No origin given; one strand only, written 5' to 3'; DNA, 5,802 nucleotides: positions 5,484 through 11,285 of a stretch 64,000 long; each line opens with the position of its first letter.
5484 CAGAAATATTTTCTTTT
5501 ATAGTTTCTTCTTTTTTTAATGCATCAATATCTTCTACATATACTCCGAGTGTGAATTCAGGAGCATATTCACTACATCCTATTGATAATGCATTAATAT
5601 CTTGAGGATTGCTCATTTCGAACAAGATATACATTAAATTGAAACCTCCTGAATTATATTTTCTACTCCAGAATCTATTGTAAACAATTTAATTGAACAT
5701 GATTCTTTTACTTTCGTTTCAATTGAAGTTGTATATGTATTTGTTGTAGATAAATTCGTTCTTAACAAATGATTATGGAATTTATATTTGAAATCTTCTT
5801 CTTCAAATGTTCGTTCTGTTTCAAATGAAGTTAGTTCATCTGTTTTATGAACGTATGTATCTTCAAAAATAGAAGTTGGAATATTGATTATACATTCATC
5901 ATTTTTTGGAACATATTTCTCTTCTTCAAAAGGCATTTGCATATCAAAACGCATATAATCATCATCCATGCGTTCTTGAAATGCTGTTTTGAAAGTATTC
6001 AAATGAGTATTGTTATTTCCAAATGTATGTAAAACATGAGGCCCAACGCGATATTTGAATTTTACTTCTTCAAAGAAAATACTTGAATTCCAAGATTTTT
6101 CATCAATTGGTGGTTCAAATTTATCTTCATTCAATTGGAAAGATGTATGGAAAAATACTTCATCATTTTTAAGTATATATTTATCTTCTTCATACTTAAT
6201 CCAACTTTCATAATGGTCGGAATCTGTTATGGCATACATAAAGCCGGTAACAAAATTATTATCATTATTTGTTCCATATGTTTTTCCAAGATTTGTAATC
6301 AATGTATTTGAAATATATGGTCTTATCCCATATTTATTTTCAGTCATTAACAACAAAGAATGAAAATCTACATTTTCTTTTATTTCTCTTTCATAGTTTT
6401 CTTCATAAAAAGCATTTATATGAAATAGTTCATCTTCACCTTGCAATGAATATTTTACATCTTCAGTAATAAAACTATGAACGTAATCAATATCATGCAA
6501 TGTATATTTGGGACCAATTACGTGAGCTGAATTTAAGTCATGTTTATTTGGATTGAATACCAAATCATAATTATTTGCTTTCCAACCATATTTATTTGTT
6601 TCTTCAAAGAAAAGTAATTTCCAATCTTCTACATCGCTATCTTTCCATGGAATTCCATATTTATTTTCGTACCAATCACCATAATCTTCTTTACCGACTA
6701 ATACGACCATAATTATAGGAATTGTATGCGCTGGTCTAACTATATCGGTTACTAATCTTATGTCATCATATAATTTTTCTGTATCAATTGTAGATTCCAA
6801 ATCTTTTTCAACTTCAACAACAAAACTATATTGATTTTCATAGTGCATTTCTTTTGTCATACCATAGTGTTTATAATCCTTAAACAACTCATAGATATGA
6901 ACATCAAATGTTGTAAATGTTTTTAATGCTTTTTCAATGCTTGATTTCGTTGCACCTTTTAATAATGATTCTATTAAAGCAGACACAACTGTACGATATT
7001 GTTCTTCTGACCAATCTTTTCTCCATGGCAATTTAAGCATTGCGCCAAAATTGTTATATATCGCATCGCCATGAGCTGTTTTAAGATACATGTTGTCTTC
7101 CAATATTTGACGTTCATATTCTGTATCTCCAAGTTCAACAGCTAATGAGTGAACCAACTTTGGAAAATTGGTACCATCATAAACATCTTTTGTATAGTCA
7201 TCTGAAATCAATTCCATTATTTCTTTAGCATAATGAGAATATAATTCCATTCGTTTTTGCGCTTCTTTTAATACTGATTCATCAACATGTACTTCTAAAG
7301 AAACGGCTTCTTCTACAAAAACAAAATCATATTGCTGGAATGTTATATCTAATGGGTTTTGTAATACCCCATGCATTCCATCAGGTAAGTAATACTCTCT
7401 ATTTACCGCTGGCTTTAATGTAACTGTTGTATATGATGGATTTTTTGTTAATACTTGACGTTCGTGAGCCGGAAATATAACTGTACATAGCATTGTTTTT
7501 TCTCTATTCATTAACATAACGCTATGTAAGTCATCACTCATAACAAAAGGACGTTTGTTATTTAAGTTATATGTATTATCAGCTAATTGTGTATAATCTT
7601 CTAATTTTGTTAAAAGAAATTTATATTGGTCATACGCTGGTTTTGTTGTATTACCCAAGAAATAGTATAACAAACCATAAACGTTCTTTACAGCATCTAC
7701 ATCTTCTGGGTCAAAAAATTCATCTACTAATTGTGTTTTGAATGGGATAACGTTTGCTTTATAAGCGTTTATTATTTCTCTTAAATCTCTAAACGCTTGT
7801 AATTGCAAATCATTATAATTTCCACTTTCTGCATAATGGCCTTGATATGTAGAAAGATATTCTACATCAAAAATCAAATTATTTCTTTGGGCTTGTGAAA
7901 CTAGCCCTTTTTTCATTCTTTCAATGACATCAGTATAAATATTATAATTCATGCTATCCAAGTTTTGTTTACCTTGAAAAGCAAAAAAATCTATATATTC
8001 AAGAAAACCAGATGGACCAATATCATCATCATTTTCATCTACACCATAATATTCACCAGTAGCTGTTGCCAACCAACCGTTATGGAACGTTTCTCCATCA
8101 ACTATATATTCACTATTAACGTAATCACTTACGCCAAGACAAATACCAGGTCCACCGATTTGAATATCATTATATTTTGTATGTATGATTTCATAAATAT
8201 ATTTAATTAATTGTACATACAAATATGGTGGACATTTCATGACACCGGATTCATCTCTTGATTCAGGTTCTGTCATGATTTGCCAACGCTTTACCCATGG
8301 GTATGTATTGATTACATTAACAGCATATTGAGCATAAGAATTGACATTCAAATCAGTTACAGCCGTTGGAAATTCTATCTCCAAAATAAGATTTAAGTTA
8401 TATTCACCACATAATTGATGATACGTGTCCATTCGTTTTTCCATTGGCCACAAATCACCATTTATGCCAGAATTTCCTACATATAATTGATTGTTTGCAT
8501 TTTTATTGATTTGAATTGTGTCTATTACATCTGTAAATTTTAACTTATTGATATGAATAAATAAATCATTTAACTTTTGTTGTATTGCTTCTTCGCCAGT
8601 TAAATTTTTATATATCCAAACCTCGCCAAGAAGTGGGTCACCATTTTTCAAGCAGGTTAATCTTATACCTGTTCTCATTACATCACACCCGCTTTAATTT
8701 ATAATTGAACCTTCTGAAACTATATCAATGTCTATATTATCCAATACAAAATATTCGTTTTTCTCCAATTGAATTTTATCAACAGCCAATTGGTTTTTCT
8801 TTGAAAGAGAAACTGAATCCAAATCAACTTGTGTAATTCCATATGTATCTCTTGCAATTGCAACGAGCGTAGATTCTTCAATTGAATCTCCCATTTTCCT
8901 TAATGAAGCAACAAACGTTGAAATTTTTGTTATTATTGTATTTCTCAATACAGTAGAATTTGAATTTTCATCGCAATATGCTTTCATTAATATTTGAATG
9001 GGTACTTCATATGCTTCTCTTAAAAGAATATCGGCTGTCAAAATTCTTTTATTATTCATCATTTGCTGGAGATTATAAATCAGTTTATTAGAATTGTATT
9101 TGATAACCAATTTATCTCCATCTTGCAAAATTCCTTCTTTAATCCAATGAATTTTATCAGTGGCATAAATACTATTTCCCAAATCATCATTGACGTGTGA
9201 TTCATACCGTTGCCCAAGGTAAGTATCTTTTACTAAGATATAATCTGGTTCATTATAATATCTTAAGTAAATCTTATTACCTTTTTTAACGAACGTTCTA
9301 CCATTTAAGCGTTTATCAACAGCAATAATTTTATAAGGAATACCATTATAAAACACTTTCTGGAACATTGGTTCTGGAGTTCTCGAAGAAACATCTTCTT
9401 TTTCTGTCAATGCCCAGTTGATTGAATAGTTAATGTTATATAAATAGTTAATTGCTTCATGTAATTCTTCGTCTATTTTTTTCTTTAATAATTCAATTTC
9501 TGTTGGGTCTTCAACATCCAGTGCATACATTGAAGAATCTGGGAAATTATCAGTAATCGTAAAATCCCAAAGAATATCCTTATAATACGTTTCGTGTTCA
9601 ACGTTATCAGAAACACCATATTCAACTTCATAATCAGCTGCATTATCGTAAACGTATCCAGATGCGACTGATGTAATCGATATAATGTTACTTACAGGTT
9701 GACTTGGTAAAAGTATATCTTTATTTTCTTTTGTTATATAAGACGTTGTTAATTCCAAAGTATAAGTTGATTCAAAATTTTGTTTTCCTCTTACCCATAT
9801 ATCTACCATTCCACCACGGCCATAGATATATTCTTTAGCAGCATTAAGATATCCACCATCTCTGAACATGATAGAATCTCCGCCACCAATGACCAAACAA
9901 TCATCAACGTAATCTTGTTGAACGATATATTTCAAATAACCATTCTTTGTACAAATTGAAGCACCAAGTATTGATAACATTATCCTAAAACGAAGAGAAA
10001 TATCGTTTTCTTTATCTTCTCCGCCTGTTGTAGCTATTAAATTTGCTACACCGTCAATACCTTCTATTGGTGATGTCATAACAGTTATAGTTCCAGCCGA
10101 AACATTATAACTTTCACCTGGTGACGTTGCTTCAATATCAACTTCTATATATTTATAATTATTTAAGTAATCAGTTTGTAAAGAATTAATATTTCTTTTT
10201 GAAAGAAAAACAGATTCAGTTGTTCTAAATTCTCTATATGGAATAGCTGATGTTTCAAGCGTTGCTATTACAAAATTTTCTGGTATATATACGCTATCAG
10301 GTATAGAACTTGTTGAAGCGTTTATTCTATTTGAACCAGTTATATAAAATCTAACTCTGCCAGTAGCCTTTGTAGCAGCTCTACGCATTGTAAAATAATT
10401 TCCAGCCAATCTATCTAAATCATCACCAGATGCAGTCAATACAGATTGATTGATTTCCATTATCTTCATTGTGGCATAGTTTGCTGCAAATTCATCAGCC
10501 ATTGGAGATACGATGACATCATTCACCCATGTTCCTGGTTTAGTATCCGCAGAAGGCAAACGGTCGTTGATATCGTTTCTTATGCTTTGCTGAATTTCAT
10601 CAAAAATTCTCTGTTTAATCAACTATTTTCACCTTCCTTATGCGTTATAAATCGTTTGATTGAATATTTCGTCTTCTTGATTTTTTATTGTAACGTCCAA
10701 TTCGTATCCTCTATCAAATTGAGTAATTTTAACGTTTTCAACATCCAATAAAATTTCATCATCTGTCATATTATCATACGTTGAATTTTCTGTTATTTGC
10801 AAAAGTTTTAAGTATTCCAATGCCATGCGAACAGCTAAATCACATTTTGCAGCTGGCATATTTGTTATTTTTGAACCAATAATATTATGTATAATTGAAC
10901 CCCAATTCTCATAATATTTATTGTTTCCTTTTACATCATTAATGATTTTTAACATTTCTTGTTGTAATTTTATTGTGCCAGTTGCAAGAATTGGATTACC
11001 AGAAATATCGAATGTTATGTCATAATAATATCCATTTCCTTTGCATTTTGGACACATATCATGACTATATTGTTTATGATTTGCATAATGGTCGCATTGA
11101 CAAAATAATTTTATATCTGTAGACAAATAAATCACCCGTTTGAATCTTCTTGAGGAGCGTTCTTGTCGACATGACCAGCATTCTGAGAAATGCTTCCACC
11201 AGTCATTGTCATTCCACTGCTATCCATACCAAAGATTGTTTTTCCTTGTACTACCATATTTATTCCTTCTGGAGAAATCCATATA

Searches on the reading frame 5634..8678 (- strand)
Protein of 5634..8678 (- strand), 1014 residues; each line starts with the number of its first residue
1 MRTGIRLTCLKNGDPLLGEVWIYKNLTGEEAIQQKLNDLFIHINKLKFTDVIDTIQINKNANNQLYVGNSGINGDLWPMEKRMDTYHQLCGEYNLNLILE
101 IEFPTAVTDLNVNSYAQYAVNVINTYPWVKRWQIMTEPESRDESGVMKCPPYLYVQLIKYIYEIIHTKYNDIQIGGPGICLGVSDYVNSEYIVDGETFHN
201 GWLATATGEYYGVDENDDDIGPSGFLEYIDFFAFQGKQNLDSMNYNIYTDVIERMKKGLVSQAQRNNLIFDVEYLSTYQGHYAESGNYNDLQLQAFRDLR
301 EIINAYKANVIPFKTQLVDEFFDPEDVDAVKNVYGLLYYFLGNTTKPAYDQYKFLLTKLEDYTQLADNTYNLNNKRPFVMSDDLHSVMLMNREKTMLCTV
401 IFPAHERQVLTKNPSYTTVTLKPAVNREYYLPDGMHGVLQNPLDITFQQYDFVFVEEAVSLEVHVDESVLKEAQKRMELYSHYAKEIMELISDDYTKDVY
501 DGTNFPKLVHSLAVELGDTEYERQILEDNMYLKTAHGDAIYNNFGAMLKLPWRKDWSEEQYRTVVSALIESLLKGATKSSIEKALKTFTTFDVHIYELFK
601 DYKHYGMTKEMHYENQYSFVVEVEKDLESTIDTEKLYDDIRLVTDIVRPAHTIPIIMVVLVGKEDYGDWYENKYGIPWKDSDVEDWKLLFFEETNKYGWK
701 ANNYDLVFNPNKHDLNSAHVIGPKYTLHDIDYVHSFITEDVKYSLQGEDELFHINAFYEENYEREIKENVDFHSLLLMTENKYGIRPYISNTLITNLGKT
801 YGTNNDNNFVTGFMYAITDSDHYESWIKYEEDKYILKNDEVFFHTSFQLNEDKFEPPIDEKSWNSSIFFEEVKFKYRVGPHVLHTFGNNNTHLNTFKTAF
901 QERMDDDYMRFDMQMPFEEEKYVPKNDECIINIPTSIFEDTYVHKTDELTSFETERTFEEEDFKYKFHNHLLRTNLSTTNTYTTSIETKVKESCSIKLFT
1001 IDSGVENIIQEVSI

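Call 11: search_protein_families(library=phrogs, proteins=[window:5634-8678:-], max_evalue=0.001)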
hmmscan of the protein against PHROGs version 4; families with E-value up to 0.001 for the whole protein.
window:5634-8678:- (1014 aa): 1 family
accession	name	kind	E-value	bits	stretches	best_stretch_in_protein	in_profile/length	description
phrog_1160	-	tail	4.7e-09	36.5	1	484-657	14-177/528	baseplate protein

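Call 114: search_protein_families(library=pfam, proteins=[window:5634-8678:-], max_evalue=0.01)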
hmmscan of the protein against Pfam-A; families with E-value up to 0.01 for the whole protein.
window:5634-8678:- (1014 aa): 1 family
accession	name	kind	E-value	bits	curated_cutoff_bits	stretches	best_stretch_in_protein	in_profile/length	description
PF09684.15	Tail_P2_I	-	0.00031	21.1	20.6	1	552-646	52-134/139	Phage tail protein (Tail_P2_I)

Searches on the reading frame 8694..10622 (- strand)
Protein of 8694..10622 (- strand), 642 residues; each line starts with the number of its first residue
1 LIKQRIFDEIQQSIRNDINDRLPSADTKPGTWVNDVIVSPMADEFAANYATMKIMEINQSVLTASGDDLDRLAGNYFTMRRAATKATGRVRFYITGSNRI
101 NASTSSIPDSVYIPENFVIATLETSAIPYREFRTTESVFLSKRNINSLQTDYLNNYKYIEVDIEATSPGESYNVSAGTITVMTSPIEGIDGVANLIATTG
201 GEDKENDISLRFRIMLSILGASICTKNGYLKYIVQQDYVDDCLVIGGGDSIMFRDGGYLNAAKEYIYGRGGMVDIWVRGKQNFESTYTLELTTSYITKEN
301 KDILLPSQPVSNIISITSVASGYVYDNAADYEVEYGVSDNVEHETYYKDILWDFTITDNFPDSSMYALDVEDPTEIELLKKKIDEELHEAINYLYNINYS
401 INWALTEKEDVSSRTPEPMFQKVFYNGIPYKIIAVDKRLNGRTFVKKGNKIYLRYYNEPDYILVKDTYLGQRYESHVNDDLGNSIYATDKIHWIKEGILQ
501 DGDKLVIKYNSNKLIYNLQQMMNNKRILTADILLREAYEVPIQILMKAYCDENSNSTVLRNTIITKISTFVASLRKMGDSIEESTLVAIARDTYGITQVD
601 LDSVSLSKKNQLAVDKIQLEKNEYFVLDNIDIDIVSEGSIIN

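Call 11: search_protein_families(library=phrogs, proteins=[window:8694-10622:-], max_evalue=0.001)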
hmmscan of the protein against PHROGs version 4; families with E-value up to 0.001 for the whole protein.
window:8694-10622:- (642 aa): 2 families
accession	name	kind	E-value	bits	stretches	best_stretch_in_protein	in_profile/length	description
phrog_6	-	tail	2e-36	126.8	2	7-246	72-285/548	baseplate wedge subunit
phrog_2103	-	tail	3.3e-07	30.9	1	7-93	8-93/162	baseplate protein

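Call 45: search_protein_families(library=pfam, proteins=[window:8694-10622:-], max_evalue=0.1)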
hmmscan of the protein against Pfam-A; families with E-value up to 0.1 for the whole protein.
window:8694-10622:- (642 aa): 1 family
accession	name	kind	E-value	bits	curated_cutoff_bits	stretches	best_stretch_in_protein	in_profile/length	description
PF04865.19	Baseplate_J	-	9.9e-17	61.5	21.1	1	66-217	2-125/255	Baseplate J-like protein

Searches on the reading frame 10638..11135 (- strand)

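Call 11: search_protein_families(library=phrogs, proteins=[window:10638-11135:-], max_evalue=0.001)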
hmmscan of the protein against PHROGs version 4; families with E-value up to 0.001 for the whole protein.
window:10638-11135:- (165 aa): 2 families
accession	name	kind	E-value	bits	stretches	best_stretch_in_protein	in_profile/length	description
phrog_2669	-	tail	1.7e-06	29.3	1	52-154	23-126/138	baseplate protein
phrog_32547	-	head and packaging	0.00039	21.4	0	61-113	22-71/105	virion structural protein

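Call 45: search_protein_families(library=pfam, proteins=[window:10638-11135:-], max_evalue=0.1)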
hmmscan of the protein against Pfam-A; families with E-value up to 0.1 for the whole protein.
window:10638-11135:- (165 aa): 1 family
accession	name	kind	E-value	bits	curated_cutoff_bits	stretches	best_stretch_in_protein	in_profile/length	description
PF10934.14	Sheath_initiator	-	0.041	14.4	32.9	1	43-105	13-73/104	Contractile injection system sheath initiator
